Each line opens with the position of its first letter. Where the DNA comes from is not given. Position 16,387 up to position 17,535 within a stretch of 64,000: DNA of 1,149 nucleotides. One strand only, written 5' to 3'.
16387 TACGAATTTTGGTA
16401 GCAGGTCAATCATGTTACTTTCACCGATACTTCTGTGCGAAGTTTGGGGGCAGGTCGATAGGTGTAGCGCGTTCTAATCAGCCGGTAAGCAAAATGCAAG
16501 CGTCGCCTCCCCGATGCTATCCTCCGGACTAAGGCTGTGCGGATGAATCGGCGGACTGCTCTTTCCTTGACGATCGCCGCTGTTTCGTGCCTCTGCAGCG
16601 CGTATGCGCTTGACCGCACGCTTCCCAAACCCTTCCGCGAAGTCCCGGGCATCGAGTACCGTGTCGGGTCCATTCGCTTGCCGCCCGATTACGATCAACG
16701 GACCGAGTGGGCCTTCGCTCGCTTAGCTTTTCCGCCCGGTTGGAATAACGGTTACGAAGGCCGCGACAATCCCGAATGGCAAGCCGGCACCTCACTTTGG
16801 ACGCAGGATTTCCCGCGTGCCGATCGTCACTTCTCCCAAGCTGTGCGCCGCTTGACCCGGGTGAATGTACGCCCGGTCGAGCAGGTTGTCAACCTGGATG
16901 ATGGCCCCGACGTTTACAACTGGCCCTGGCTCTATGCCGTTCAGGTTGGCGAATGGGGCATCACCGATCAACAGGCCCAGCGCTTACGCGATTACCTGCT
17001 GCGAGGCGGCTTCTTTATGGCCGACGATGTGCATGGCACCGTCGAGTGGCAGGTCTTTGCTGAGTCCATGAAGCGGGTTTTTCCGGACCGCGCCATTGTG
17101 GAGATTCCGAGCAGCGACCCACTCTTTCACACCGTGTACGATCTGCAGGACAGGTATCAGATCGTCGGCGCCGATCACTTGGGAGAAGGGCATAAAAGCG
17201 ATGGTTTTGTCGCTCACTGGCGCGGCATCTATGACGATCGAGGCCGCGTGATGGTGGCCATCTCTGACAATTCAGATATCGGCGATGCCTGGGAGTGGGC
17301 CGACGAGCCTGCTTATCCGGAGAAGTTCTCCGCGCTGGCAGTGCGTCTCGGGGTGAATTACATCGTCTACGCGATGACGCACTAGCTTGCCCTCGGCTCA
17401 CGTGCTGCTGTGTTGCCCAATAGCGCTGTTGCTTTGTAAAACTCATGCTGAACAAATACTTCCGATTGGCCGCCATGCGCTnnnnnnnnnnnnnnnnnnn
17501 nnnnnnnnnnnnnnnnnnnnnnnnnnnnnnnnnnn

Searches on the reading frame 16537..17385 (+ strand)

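Call 87: search_protein_families(library=pfam, proteins=[window:16537-17385:+], max_evalue=0.00001)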
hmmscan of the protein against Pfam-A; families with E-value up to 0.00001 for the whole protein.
window:16537-17385:+ (282 aa): 1 family
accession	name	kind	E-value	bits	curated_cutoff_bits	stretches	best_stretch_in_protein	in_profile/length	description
PF13709.12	DUF4159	-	8.4e-43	146.7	25.9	1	86-280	10-202/202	Domain of unknown function (DUF4159)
